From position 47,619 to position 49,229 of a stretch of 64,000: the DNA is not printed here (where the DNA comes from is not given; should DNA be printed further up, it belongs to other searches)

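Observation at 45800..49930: Minimal P450 / FAAL-ACP / DUF374-acyltransferase cassette: candidate pathway for a hydroxylated acyl lipid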

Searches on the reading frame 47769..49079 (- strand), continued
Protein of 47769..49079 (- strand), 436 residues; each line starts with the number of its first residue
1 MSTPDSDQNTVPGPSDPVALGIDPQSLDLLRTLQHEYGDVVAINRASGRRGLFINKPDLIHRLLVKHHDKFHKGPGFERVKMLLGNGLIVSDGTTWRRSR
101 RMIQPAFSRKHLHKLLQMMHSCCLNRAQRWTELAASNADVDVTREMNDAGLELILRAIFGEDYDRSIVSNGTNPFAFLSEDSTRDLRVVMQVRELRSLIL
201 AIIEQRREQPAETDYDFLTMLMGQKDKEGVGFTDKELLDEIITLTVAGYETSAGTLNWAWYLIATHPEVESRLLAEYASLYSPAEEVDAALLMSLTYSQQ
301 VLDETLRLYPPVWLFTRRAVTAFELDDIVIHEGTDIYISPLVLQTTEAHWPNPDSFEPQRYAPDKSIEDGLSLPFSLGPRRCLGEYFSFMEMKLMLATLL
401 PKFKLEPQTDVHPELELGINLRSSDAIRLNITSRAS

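Call 24: find_related_loci(query=A1, collection=genome_contigs, flank=10000)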
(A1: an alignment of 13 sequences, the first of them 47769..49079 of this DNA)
Query A1 (436 aa) in genome_contigs; peptide patterns used: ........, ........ (x = any residue, [..] = any of these).
215 stretches matched a pattern; 194 encode a relative of the query (tblastn E <= 1e-3); the best 80 are kept; 80 distinct loci.
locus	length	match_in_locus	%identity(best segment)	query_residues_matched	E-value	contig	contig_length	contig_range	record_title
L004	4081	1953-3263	79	1-436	0e+0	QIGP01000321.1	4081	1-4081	MAG: Gammaproteobacteria bacterium isolate SZUA-146 Ga0063293_10037288, whole genome shotgun sequence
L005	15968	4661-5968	77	1-436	0e+0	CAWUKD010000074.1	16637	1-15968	MAG: uncultured Gammaproteobacteria bacterium isolate SRR17458637_binner23_1_1705322959 genome assembly, contig: ERZ2185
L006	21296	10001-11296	57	1-429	2e-164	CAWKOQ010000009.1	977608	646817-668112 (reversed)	MAG: uncultured Gammaproteobacteria bacterium isolate MFD03551.bin.1.156 genome assembly, contig: contig_28269, whole ge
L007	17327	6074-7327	57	12-427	2e-164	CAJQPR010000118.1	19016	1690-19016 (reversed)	MAG: uncultured Woeseiaceae bacterium isolate 3_20180319_Bin_METABAT_86_sub_1 genome assembly, contig: c_000009293346, w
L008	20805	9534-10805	58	12-434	2e-163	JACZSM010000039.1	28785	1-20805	MAG: Proteobacteria bacterium isolate B112T1L10 B112T1L10_NODE1982, whole genome shotgun sequence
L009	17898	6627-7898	58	12-434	1e-163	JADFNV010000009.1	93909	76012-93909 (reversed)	MAG: Proteobacteria bacterium isolate B65T1B8 B65T1B8_NODE265, whole genome shotgun sequence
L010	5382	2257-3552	56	1-429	7e-165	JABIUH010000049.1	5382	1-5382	MAG: Woeseia sp. isolate SI072_bin43 k141_2888190, whole genome shotgun sequence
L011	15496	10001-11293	55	1-429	1e-161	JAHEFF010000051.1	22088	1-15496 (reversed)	MAG: Woeseiaceae bacterium isolate Ww312 NODE_4171_length_22088_cov_5.310602, whole genome shotgun sequence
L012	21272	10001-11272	56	12-434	1e-161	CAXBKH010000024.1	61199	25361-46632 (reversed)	MAG TPA_asm: uncultured bacterium isolate ERR2762155_maxbin2_30 genome assembly, contig: ERZ3421563.251, whole genome sh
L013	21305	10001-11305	56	1-434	2e-161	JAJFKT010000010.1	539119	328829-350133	MAG: Woeseiaceae bacterium isolate OFTM48 OFTM48_9, whole genome shotgun sequence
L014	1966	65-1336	57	12-434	6e-174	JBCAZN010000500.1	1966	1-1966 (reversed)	MAG: Pseudomonadota bacterium isolate J06568_1 NODE_500_length_1966_cov_4.666490, whole genome shotgun sequence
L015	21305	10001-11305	55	1-434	7e-161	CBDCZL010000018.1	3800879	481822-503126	MAG: Woeseiaceae bacterium isolate 375b4f9d-05c5-45ed-bf08-a9dbfe7edb42 genome assembly, contig: contig_18, whole genome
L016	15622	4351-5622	55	12-434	5e-160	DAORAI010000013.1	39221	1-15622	MAG TPA_asm: Woeseiaceae bacterium isolate AMR_MDS_0962 NODE_224_length_39221_cov_4.362534, whole genome shotgun sequenc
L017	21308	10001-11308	56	1-434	5e-160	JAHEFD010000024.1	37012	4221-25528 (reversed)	MAG: Woeseiaceae bacterium isolate Ww310 NODE_1576_length_37012_cov_13.403134, whole genome shotgun sequence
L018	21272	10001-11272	56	12-434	3e-159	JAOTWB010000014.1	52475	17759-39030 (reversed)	MAG: Gammaproteobacteria bacterium isolate 13_May_SF_Bin65 13_May_SF_Bin65_scaffold_310_c1, whole genome shotgun sequenc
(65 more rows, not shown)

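Call 28: search_solved_structures(query=L002:11304-12272:+, max_evalue=0.00001)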
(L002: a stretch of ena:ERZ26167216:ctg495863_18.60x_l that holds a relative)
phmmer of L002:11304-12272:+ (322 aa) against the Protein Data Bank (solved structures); distinct sequences matched with E-value up to 0.00001: 74 (the best 60 are shown).
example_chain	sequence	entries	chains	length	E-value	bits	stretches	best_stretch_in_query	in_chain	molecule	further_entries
4ryb_A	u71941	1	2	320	5e-114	383.9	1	1-322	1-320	3-oxoacyl-[acyl-carrier-protein] synthase 3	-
6x7r_A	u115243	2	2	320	6.1e-114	383.6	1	3-322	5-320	3-oxoacyl-[acyl-carrier-protein] synthase 3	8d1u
1hn9_A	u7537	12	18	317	6.5e-114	383.6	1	3-322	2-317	BETA-KETOACYL-ACYL CARRIER PROTEIN SYNTHASE III | 3-oxoacyl-[acyl-carrier-protein] synthase III | 3-oxoacyl-[acyl-carrier-protein] synthase 3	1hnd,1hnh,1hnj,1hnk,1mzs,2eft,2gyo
9ka2_A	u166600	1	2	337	7.5e-114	383.3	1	3-322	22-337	Beta-ketoacyl-[acyl-carrier-protein] synthase III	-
3il9_A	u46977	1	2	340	7.8e-114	383.3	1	3-322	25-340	3-oxoacyl-[acyl-carrier-protein] synthase 3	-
1ebl_A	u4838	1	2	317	2.2e-113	381.8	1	3-322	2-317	BETA-KETOACYL-ACP SYNTHASE III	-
9ka5_A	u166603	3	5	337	3.6e-112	377.8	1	3-322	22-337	Beta-ketoacyl-[acyl-carrier-protein] synthase III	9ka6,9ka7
4nhd_A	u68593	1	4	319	4e-111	374.4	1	3-322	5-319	3-oxoacyl-[acyl-carrier-protein] synthase 3 protein 1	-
4ylt_A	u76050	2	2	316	5.6e-111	373.9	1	3-322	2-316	3-oxoacyl-[acyl-carrier-protein] synthase 3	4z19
4dfe_A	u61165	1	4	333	8.3e-109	366.8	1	3-322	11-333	3-oxoacyl-[acyl-carrier-protein] synthase 3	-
3il3_A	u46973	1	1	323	3.3e-105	355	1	4-322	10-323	3-oxoacyl-[acyl-carrier-protein] synthase 3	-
2ebd_A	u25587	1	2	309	1.7e-98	332.9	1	5-322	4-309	3-oxoacyl-[acyl-carrier-protein] synthase 3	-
1ub7_A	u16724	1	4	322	4e-78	266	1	5-321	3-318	3-oxoacyl-[acyl-carrier protein] synthase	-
8vd9_A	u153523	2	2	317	4.6e-78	265.8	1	5-321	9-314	Beta-ketoacyl-[acyl-carrier-protein] synthase III 1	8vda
5bqs_A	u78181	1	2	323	2.7e-72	246.9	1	3-320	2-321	3-oxoacyl-[acyl-carrier-protein] synthase 3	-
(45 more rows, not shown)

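Call 49: search_solved_structures(query=L003:11272-12240:+, max_evalue=1e-100, show_alignments=3)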
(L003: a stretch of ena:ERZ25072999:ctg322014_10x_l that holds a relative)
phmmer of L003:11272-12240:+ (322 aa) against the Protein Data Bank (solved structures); distinct sequences matched with E-value up to 1e-100: 9.
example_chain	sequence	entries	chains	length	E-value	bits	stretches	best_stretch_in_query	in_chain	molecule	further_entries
4ryb_A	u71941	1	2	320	2.7e-105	355.2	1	1-322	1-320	3-oxoacyl-[acyl-carrier-protein] synthase 3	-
1ebl_A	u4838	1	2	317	2.4e-103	348.8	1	3-322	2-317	BETA-KETOACYL-ACP SYNTHASE III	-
9ka2_A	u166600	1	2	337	7.5e-103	347.2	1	3-322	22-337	Beta-ketoacyl-[acyl-carrier-protein] synthase III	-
1hn9_A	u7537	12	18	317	7.6e-103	347.2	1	3-322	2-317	BETA-KETOACYL-ACYL CARRIER PROTEIN SYNTHASE III | 3-oxoacyl-[acyl-carrier-protein] synthase III | 3-oxoacyl-[acyl-carrier-protein] synthase 3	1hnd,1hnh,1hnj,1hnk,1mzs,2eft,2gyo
6x7r_A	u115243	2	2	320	7.7e-103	347.1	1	3-322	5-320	3-oxoacyl-[acyl-carrier-protein] synthase 3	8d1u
3il9_A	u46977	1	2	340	7.7e-103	347.1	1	3-322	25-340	3-oxoacyl-[acyl-carrier-protein] synthase 3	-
4nhd_A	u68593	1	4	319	5.6e-102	344.3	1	3-322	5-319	3-oxoacyl-[acyl-carrier-protein] synthase 3 protein 1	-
9ka5_A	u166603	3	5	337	3.6e-101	341.7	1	3-322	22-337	Beta-ketoacyl-[acyl-carrier-protein] synthase III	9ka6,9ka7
4dfe_A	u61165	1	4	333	5.5e-101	341.1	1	3-322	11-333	3-oxoacyl-[acyl-carrier-protein] synthase 3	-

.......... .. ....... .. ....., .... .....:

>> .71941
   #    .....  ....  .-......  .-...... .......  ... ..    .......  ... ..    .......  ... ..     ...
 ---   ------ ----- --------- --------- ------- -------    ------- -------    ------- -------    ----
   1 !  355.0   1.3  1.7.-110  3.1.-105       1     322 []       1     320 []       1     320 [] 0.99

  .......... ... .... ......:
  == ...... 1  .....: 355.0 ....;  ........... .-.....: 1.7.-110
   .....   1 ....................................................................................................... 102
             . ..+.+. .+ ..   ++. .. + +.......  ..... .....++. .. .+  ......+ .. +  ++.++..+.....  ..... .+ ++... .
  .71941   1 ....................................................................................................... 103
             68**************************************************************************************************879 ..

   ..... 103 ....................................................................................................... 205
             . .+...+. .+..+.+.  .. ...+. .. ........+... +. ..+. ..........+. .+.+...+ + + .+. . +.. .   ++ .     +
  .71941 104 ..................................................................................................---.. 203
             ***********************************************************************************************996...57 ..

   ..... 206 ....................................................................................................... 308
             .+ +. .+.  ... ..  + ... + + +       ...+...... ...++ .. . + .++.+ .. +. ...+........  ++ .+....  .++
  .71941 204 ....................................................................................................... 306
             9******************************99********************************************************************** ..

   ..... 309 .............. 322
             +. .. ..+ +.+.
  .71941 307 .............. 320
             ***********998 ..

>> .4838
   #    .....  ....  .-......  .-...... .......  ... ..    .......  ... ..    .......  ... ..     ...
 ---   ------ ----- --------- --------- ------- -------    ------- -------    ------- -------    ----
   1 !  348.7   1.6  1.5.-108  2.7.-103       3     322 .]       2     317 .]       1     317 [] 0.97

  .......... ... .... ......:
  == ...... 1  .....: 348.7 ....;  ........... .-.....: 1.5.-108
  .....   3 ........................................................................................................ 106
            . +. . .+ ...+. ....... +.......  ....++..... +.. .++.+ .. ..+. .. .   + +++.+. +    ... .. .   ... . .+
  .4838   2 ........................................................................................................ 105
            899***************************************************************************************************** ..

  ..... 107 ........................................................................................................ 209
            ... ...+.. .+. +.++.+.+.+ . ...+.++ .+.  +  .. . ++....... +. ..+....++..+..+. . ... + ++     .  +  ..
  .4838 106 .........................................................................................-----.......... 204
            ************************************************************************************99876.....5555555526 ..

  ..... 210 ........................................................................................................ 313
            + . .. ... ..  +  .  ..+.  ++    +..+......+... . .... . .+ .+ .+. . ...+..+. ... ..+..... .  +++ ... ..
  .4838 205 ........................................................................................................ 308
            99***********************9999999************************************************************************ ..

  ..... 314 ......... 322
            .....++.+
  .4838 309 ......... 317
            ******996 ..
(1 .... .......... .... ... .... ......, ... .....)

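Call 69: search_protein_representatives(protein=window:47769-49079:-)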
Query: 436 residues. Proteins with E-value up to 0.001 (for the whole library): 52138; up to 1e-10: 26447; up to 1e-30: 5198. The best 150 are listed.
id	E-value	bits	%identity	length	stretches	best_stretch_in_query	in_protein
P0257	4.1e-149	513.4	52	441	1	5-430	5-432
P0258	1.2e-109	383.4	44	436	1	9-434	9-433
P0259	5.6e-108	377.9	46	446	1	19-435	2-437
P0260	2.7e-106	372.4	45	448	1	8-428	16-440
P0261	1.0e-98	347.4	52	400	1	10-313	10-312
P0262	9.7e-97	340.9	52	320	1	121-428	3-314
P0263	2.1e-96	339.8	42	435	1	10-435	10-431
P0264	2.9e-95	336.1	41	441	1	11-430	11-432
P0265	9.0e-93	327.8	39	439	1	10-429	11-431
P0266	1.5e-89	317.2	41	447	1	50-433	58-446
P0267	5.3e-87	308.8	38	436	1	6-433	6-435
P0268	2.7e-85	303.2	38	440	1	11-428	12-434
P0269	2.7e-85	303.2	41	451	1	10-431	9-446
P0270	5.5e-84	298.9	38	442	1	10-431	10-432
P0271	6.2e-83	295.4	40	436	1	55-431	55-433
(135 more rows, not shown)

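Call 70: find_encoding_contigs(protein=P0258, flank=8000, max_places=3)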
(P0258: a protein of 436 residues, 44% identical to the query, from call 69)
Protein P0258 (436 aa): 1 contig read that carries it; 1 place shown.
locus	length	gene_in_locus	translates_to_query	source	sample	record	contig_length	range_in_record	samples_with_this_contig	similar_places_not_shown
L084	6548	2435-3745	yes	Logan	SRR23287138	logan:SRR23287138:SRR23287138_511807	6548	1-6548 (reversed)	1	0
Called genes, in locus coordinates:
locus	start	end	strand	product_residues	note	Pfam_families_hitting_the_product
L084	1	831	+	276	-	?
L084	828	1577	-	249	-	PF11306:DUF3108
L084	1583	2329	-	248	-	PF04028:DUF374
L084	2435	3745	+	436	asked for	PF00067:p450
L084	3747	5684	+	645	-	PF00501:AMP-binding, PF00550:PP-binding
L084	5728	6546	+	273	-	?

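Call 71: find_encoding_contigs(protein=P0259, flank=8000, max_places=3)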
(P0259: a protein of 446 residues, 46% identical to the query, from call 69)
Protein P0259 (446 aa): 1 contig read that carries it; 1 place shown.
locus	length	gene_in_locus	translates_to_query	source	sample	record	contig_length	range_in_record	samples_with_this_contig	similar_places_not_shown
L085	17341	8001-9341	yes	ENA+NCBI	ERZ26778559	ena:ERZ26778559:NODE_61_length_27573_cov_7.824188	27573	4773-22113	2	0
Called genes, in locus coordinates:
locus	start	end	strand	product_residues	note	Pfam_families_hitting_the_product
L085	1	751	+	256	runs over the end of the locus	PF00106:adh_short, PF08659:KR, PF13561:adh_short_C2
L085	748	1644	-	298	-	PF00849:PseudoU_synth_2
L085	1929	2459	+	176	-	PF07638:Sigma70_ECF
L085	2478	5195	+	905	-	PF00069:Pkinase, PF07714:PK_Tyr_Ser-Thr, PF03109:ABC1, PF13424:TPR_12, PF24885:TPR_NPHP3 (weak), PF13374:TPR_10, PF13424:TPR_12, PF13424:TPR_12, +7 more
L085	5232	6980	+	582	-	PF00884:Sulfatase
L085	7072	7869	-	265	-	PF04028:DUF374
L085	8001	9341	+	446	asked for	PF00067:p450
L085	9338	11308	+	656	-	PF00501:AMP-binding, PF00550:PP-binding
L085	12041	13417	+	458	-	PF15780:ASH (faint)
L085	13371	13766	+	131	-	-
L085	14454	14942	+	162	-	-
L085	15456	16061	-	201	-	PF22086:DUF6940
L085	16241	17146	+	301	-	-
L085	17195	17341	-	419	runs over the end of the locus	PF00535:Glycos_transf_2 (faint)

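Call 72: find_encoding_contigs(protein=P0260, flank=8000, max_places=3)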
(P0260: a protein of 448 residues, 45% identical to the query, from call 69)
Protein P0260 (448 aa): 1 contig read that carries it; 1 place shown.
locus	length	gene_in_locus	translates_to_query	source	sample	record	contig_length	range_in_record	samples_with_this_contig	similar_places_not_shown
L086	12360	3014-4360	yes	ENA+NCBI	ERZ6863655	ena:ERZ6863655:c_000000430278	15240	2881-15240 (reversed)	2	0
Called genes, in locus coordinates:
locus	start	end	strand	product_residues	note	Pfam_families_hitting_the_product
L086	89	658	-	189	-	PF00174:Oxidored_molyb (weak)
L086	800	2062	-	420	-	PF09084:NMT1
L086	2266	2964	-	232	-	PF04028:DUF374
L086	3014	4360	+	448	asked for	PF00067:p450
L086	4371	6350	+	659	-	PF00501:AMP-binding, PF00550:PP-binding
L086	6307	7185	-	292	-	PF02129:Peptidase_S15 (faint), PF12146:Hydrolase_4, PF00561:Abhydrolase_1, PF12697:Abhydrolase_6, PF00326:Peptidase_S9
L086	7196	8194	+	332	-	PF01965:DJ-1_PfpI, PF12833:HTH_18, PF00165:HTH_AraC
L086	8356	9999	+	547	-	PF06253:MTTB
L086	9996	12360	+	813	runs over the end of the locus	PF01266:DAO, PF01494:FAD_binding_3 (faint), PF13738:Pyr_redox_3 (faint), PF16350:FAO_M, PF01571:GCV_T, PF08669:GCV_T_C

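Call 73: find_encoding_contigs(protein=P0263, flank=8000, max_places=3)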
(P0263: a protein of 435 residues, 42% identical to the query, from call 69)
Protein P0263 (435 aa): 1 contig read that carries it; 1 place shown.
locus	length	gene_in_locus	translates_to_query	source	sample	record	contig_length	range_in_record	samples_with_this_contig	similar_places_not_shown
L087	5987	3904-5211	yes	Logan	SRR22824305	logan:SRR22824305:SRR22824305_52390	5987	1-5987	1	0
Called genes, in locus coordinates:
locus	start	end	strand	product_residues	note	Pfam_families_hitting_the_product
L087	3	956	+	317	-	?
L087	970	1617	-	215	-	PF03544:TonB_C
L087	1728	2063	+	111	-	PF03551:PadR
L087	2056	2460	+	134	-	-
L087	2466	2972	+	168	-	PF14347:DUF4399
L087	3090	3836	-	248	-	PF04028:DUF374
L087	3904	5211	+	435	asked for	PF00067:p450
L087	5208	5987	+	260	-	?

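Call 74: find_encoding_contigs(protein=P0265, flank=8000, max_places=3)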
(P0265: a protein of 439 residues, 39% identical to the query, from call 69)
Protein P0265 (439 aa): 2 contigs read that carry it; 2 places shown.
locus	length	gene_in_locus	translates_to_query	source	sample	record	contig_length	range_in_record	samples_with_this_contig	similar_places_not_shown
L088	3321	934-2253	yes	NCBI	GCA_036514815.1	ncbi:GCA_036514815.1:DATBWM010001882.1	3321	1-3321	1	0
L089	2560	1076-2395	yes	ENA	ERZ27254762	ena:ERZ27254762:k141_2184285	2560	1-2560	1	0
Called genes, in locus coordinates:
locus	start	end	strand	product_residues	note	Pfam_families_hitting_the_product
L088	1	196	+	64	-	?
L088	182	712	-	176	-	PF01648:ACPS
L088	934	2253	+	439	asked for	PF00067:p450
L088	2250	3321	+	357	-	PF00501:AMP-binding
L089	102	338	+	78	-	-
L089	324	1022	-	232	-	PF01648:ACPS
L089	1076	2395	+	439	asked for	PF00067:p450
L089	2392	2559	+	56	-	?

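Call 75: find_encoding_contigs(protein=P0264, flank=8000, max_places=3)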
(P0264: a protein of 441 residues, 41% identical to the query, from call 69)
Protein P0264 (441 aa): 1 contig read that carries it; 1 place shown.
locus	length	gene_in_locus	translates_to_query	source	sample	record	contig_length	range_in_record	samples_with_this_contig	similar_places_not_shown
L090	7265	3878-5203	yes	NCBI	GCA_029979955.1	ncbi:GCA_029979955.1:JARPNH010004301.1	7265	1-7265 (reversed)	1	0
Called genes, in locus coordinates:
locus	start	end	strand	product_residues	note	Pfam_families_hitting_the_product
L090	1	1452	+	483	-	?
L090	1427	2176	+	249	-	PF01507:PAPS_reduct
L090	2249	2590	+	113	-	PF04358:DsrC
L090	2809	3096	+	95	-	-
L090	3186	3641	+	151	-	-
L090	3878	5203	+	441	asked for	PF00067:p450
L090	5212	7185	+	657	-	PF00501:AMP-binding, PF00550:PP-binding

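Call 76: find_encoding_contigs(protein=P0267, flank=8000, max_places=3)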
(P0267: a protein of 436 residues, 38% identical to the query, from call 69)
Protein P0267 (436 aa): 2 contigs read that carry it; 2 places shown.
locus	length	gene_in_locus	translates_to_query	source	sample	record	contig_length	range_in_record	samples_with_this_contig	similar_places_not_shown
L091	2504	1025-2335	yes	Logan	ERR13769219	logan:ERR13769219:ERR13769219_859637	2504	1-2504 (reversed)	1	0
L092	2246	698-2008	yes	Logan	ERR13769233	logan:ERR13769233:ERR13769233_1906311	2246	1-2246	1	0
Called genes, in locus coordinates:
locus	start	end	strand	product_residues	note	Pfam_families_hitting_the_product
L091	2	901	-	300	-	?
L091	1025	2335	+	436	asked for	PF00067:p450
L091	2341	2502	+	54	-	?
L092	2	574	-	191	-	?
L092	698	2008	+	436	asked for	PF00067:p450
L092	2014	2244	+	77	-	?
